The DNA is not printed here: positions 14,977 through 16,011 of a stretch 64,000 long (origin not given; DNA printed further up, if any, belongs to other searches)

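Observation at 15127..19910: Four-gene membrane/Ca2+ stress cluster (PspA-like, TerD, vWA/TerY-like, P-type Ca2+-ATPase) inside a phage replication arm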

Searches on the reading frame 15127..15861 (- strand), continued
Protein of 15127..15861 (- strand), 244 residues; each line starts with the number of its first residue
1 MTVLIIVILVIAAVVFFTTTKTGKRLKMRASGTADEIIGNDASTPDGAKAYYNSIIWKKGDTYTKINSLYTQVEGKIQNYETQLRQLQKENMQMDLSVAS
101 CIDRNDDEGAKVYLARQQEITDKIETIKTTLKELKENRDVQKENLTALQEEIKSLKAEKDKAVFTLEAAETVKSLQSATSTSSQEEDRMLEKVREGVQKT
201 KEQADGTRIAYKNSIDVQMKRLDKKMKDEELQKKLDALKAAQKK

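Call 45: search_solved_structures(query=A3, max_evalue=1)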
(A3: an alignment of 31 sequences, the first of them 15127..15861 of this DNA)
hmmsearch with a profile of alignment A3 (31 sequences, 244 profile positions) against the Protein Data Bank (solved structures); distinct sequences matched with E-value up to 1: 103 (the best 60 are shown).
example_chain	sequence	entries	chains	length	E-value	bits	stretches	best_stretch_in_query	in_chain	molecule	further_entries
6zvr_B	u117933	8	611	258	6.4e-19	71.4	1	15-239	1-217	Vipp1 | Phage shock protein A, PspA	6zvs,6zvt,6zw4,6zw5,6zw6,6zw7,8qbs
8qbw_A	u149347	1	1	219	3.9e-18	68.8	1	15-238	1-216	Phage shock protein A, PspA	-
8qbv_A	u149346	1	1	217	5.3e-18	68.4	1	15-238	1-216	Membrane-associated protein Vipp1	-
8qbr_A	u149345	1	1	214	1e-17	67.5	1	15-221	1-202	Membrane-associated protein Vipp1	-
8qfv_0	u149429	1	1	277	4.6e-16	62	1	15-240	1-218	Protein sll0617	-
7o3w_D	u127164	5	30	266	7.1e-15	58.1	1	17-240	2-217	Protein sll0617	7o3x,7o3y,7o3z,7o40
8qhv_0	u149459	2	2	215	4.5e-14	55.5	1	17-237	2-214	Membrane-associated protein Vipp1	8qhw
9eom_A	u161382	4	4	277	2.1e-13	53.3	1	15-240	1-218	Membrane-associated protein Vipp1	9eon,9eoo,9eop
8qhx_D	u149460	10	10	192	3.4e-11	46.1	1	43-236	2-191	Membrane-associated protein Vipp1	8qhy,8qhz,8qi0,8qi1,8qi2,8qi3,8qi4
4whe_A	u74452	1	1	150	2.3e-08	36.8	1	15-154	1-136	Phage shock protein A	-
8akq_0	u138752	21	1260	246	6.3e-06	28.8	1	17-228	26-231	Chloroplast membrane-associated 30 kD protein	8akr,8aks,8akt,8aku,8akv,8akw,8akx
7abk_A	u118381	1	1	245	3.1e-05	26.6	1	43-228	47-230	Chloroplast membrane-associated 30 kD protein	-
9hzm_A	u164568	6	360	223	3.8e-05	26.3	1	53-228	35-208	Chloroplast membrane-associated 30 kD protein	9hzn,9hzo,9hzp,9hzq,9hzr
6kos_A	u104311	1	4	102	0.00044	22.8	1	127-163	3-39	SUWA (Super WA20)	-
5wlq_A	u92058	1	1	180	0.0014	21.2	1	48-161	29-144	Capsid assembly scaffolding protein,Myosin-7,Microtubule-associated protein RP/EB family m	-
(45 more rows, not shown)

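Call 48: find_encoding_contigs(protein=P0283, flank=6000, max_places=3)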
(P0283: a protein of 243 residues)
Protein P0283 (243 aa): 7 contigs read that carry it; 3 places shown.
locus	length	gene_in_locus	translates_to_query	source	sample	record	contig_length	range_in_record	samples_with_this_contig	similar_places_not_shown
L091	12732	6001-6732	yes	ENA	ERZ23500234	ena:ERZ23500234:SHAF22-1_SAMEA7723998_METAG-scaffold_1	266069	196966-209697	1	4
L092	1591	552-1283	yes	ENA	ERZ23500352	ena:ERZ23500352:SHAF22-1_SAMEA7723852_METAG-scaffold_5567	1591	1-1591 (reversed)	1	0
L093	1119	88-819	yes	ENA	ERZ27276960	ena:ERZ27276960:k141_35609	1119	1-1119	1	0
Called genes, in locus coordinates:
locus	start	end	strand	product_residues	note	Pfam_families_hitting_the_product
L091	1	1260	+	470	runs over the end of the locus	-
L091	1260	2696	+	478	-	PF14284:PcfJ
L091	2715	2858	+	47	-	-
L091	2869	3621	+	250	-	PF00528:BPD_transp_1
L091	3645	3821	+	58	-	-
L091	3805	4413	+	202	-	PF02463:SMC_N (faint), PF00005:ABC_tran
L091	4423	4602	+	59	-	-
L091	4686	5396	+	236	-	PF04285:DUF444 (weak)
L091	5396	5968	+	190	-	-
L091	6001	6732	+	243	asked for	-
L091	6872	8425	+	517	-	PF13379:NMT1_2, PF09084:NMT1, PF00691:OmpA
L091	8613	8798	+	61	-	-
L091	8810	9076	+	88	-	-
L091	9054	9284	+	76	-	-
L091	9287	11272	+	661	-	PF01653:DNA_ligase_aden, PF03120:OB_DNA_ligase, PF14520:HHH_5 (faint), PF00533:BRCT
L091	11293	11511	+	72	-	-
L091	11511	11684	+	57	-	-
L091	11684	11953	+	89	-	-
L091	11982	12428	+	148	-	-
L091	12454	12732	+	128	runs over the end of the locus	PF02452:PemK_toxin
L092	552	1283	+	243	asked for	-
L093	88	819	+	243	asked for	-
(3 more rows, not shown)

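Call 49: find_encoding_contigs(protein=P0305, flank=6000, max_places=3)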
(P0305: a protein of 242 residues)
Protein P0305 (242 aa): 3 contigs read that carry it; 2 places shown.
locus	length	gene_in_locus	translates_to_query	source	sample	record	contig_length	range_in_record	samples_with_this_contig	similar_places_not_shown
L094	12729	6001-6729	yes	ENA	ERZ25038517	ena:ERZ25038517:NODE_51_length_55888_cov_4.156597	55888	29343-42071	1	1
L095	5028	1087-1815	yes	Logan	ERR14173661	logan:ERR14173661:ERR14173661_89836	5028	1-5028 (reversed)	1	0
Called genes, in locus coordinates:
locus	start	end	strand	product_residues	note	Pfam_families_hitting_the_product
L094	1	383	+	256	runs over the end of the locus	PF01832:Glucosaminidase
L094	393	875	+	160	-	-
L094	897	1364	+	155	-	PF00692:dUTPase (weak)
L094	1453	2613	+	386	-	-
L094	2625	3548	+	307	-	PF01520:Amidase_3, PF19127:Choline_bind_3 (weak), PF19085:Choline_bind_2 (weak)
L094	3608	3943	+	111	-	PF13248:Zn_ribbon_3 (weak)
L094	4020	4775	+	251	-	PF00528:BPD_transp_1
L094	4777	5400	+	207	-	PF00005:ABC_tran, PF13304:AAA_21 (faint)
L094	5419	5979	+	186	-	-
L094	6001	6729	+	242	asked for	PF04012:PspA_IM30 (weak), PF24627:PUMA_CC (faint)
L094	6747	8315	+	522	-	PF13379:NMT1_2, PF09084:NMT1, PF00691:OmpA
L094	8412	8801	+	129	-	-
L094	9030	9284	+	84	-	-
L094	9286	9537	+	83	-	-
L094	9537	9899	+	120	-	PF22751:DUF488-N3a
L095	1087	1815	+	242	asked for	PF04012:PspA_IM30 (weak), PF24627:PUMA_CC (faint)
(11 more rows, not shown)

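Call 60: find_encoding_contigs(protein=P0287, flank=6000, max_places=2)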
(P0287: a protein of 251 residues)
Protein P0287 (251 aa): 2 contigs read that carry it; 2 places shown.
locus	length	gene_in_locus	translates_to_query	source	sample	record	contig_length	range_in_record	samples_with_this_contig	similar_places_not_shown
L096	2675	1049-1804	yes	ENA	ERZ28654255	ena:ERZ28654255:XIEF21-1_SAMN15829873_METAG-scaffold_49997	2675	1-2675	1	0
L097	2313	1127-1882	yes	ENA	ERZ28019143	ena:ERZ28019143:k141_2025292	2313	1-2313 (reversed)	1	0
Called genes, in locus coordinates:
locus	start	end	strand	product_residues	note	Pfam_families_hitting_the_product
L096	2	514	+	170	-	?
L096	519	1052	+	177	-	-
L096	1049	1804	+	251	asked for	PF04012:PspA_IM30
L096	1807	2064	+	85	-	-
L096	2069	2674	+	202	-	?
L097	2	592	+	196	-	?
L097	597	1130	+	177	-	-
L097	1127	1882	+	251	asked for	PF04012:PspA_IM30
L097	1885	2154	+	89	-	-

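Call 61: find_encoding_contigs(protein=P0293, flank=6000, max_places=2)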
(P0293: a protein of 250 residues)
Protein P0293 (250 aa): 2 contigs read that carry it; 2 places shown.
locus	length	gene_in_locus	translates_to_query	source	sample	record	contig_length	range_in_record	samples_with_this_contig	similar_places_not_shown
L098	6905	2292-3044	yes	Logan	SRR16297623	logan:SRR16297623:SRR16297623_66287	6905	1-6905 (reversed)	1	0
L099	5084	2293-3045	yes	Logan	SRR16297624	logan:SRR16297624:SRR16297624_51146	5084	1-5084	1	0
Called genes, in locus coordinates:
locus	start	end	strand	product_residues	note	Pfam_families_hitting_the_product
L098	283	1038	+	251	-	PF00528:BPD_transp_1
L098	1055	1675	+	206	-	PF02463:SMC_N (faint), PF00005:ABC_tran, PF13304:AAA_21 (faint)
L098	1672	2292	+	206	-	-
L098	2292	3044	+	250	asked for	PF04012:PspA_IM30 (weak)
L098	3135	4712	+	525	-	PF09084:NMT1, PF00691:OmpA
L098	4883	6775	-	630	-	PF00037:Fer4 (faint), PF12837:Fer4_6 (faint), PF12838:Fer4_7, PF13187:Fer4_9 (weak), PF13237:Fer4_10, PF14697:Fer4_21 (faint), PF02906:Fe_hyd_lg_C, PF00015:MCPsignal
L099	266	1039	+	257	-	PF00528:BPD_transp_1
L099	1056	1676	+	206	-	PF02463:SMC_N (faint), PF00005:ABC_tran, PF13304:AAA_21 (faint)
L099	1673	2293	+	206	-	-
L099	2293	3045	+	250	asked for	PF04012:PspA_IM30 (weak)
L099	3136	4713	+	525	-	PF09084:NMT1, PF00691:OmpA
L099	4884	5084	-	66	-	?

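Call 62: find_encoding_contigs(protein=P0315, flank=6000, max_places=2)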
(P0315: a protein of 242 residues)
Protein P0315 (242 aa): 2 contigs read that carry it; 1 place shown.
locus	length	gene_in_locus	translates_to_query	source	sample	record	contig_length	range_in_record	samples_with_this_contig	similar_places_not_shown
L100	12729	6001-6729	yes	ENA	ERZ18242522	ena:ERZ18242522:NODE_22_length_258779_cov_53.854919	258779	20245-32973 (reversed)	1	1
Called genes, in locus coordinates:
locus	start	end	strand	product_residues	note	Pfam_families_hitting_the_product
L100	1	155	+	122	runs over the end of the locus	PF07866:DUF1653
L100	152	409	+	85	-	-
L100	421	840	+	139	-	-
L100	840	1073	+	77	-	-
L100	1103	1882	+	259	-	PF23023:Anti-Pycsar_Apyc1, PF00753:Lactamase_B, PF12706:Lactamase_B_2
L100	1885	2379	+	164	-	-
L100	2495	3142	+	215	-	PF01981:PTH2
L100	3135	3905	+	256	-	PF00528:BPD_transp_1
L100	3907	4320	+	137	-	PF08719:NADAR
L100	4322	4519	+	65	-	-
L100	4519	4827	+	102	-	-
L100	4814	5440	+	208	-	PF02463:SMC_N (faint), PF00005:ABC_tran, PF13304:AAA_21 (faint)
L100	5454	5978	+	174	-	-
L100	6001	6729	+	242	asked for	-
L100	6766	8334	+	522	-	PF13379:NMT1_2, PF09084:NMT1, PF00691:OmpA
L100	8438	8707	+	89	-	-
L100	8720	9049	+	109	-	-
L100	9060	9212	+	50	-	-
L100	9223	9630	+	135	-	-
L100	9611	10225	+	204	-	-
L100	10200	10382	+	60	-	-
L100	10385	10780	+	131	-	-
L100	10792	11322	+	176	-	PF00149:Metallophos (weak)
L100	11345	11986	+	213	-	PF00625:Guanylate_kin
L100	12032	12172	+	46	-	-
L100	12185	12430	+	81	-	-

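Call 63: search_protein_families(library=pfam, proteins=[L100:5454-5978:+, L098:1672-2292:+, L096:519-1052:+, L091:5396-5968:+, L091:4686-5396:+], max_evalue=0.1)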
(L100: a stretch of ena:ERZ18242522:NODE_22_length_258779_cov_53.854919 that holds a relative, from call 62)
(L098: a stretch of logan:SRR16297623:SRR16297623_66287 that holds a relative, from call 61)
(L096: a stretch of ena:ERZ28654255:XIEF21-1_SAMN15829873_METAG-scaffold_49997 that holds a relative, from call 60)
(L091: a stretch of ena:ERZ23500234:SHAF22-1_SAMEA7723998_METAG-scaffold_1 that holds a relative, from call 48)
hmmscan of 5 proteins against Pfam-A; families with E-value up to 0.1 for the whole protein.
L100:5454-5978:+ (174 aa): 3 families
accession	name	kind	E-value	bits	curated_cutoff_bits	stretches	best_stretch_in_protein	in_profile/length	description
PF03148.19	Tektin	-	0.0056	15.9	34.3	1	78-147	214-283/383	Tektin family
PF04108.17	ATG17_like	-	0.0061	16.5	43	1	86-168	202-261/355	Autophagy protein ATG17-like domain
PF09177.16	STX6_10_61_N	-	0.032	15.2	29.4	1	103-167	14-85/99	Syntaxin 6/10/61, N-terminal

L098:1672-2292:+ (206 aa): 0 families

L096:519-1052:+ (177 aa): 3 families
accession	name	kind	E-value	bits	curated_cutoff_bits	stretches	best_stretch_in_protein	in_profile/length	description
PF02321.23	OEP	-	0.001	19.3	22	1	96-155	84-143/187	Outer membrane efflux protein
PF11932.13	DUF3450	-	0.032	14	32.6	1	72-145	97-173/241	Protein of unknown function (DUF3450)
PF07926.17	TPR_MLP1_2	-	0.055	13.9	36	0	104-165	57-117/129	TPR/MLP1/MLP2-like protein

L091:5396-5968:+ (190 aa): 3 families
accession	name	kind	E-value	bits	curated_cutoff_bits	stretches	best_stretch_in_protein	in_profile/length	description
PF14931.11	IFT20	-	0.0086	16.7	27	1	122-167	70-115/119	Intraflagellar transport complex B, subunit 20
PF22813.1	TcaA_2nd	-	0.023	15.5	26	1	129-186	13-70/103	TcaA protein second domain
PF11932.13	DUF3450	-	0.025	14.3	32.6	1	112-186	15-95/241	Protein of unknown function (DUF3450)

L091:4686-5396:+ (236 aa): 3 families
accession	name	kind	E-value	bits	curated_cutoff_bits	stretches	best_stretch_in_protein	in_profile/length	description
PF04285.18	DUF444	-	3e-06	27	27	1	10-132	250-386/418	Protein of unknown function (DUF444)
PF05762.20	VWA_CoxE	-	0.018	14.9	26.4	0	57-114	125-182/222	VWA domain containing CoxE-like protein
PF13519.12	VWA_2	-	0.021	15.9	27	0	52-90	66-106/107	von Willebrand factor type A domain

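Call 68: get_annotated_region(hit=H71, flank=9000)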
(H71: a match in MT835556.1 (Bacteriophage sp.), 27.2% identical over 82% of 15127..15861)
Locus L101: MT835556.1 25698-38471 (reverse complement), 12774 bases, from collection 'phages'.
description: UNVERIFIED: Bacteriophage sp. clone scaffold_168 genomic sequence.
organism: Bacteriophage sp. (NCBI taxid 38018)
taxonomy: Viruses
host: -; source: human fecal samples; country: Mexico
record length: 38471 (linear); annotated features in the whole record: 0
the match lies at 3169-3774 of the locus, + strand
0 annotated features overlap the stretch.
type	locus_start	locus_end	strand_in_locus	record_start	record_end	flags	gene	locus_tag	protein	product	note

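Call 73: search_dna_similar(query=window:15127-15861:-, collection=plasmids, mode=protein, max_rows=10, max_evalue=0.001)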
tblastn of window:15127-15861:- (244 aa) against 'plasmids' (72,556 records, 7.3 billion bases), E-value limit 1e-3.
No match.

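Call 82: search_protein_families(library=phrogs, proteins=[L085:364-1521:+, L085:1509-2069:+, L085:2054-2932:+, L085:3037-5133:+, L085:12413-13510:+, L085:13639-14280:+, L085:14766-15494:+, L085:17390-18619:+, L085:18664-19821:+, L085:19881-20387:+], max_evalue=0.00001)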
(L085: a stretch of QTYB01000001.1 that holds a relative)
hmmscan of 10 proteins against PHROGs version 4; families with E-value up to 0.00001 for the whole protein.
L085:364-1521:+ (385 aa): 3 families
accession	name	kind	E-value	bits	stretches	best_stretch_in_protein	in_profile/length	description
phrog_3869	-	DNA, RNA and nucleotide metabolism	7.9e-108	362.7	1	2-376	2-380/656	NAD-dependent DNA ligase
phrog_3359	-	DNA, RNA and nucleotide metabolism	1e-44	154.1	1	15-375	7-321/325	NAD-dependent DNA ligase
phrog_114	-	DNA, RNA and nucleotide metabolism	4.1e-06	26.6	1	86-255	230-383/634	ATP-dependent DNA ligase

L085:1509-2069:+ (186 aa): 6 families
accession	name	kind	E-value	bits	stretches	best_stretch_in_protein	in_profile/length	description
phrog_59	-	DNA, RNA and nucleotide metabolism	9.5e-44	151.4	1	2-181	133-277/423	HNH endonuclease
phrog_959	-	DNA, RNA and nucleotide metabolism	6.7e-29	101.4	1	5-142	4-126/138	HNH endonuclease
phrog_1492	-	DNA, RNA and nucleotide metabolism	4.4e-27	96.3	1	3-119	41-156/414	HNH endonuclease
phrog_37683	-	unknown function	3.7e-10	40.4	1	45-135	135-222/279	-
phrog_21964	-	DNA, RNA and nucleotide metabolism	2.8e-07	31.4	1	58-140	149-230/244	HNH endonuclease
phrog_7545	-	DNA, RNA and nucleotide metabolism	9.8e-07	30.1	1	52-128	61-139/160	HNH endonuclease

L085:2054-2932:+ (292 aa): 4 families
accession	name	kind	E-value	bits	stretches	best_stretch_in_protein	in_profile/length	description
phrog_3869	-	DNA, RNA and nucleotide metabolism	1.9e-58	199.5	1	7-289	384-649/656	NAD-dependent DNA ligase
phrog_3498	-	DNA, RNA and nucleotide metabolism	2.8e-52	179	1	12-291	3-251/256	NAD-dependent DNA ligase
phrog_2561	-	DNA, RNA and nucleotide metabolism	1.6e-14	55.5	1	191-292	60-159/167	DNA ligase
phrog_3989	-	unknown function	4.4e-07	30.5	1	209-262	198-249/296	-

L085:3037-5133:+ (698 aa): 5 families
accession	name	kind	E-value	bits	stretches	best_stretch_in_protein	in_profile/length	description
phrog_1735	-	unknown function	6.4e-260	865.7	1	11-698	2-673/673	-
phrog_23228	-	unknown function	6e-147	491.2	1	217-698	5-472/472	-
phrog_25920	-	unknown function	1.9e-26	94.4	1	30-177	19-166/173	-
phrog_21434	-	unknown function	4.5e-23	82.5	1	12-103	3-92/93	-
phrog_38165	-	unknown function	1.5e-06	28.8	1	235-277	10-52/57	-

L085:12413-13510:+ (365 aa): 1 family
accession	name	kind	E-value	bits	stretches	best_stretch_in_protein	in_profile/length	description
phrog_2376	-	other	8.8e-102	342.1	1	1-346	1-344/363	ATPase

L085:13639-14280:+ (213 aa): 1 family
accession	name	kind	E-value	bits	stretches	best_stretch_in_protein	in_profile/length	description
phrog_1491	-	tail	7.4e-54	183.8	1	3-212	2-210/211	tail fiber protein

L085:14766-15494:+ (242 aa): 9 families
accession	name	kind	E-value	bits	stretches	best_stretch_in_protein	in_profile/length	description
phrog_10822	-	DNA, RNA and nucleotide metabolism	8.7e-41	141.2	1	7-177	7-171/245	HNH endonuclease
phrog_14736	-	DNA, RNA and nucleotide metabolism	1.9e-27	97.3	1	79-166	5-92/202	HNH endonuclease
phrog_1271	-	DNA, RNA and nucleotide metabolism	4.8e-12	46.9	1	65-171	236-331/361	HNH endonuclease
phrog_2255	-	DNA, RNA and nucleotide metabolism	3.5e-08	34.2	1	52-166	66-183/211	HNH endonuclease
phrog_8048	-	DNA, RNA and nucleotide metabolism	6.7e-08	33.1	1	104-154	174-229/273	HNH endonuclease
phrog_15471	-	DNA, RNA and nucleotide metabolism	2.2e-06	28.7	0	188-229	138-179/183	HNH endonuclease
phrog_8446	-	DNA, RNA and nucleotide metabolism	2.8e-06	28.2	0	187-229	59-103/211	HNH endonuclease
phrog_7545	-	DNA, RNA and nucleotide metabolism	3.9e-06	28.2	0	124-154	104-134/160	HNH endonuclease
phrog_333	-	DNA, RNA and nucleotide metabolism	4e-06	28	1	106-173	33-99/138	HNH endonuclease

L085:17390-18619:+ (409 aa): 1 family
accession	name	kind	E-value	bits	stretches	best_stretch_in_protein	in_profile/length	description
phrog_2367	-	unknown function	3.8e-28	99.8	1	6-400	4-324/326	-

L085:18664-19821:+ (385 aa): 2 families
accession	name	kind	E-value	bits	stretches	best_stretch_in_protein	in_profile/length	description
phrog_124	-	DNA, RNA and nucleotide metabolism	1.3e-27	98.2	1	12-372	34-342/382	Sak4-like ssDNA annealing protein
phrog_19299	-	head and packaging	3e-07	30.3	1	90-343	426-660/702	terminase large subunit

L085:19881-20387:+ (168 aa): 2 families
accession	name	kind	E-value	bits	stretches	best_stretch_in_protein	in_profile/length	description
phrog_25520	-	unknown function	4.9e-44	150.6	1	20-168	5-148/148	-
phrog_6344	-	unknown function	2.2e-10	41.4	1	21-157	60-192/208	-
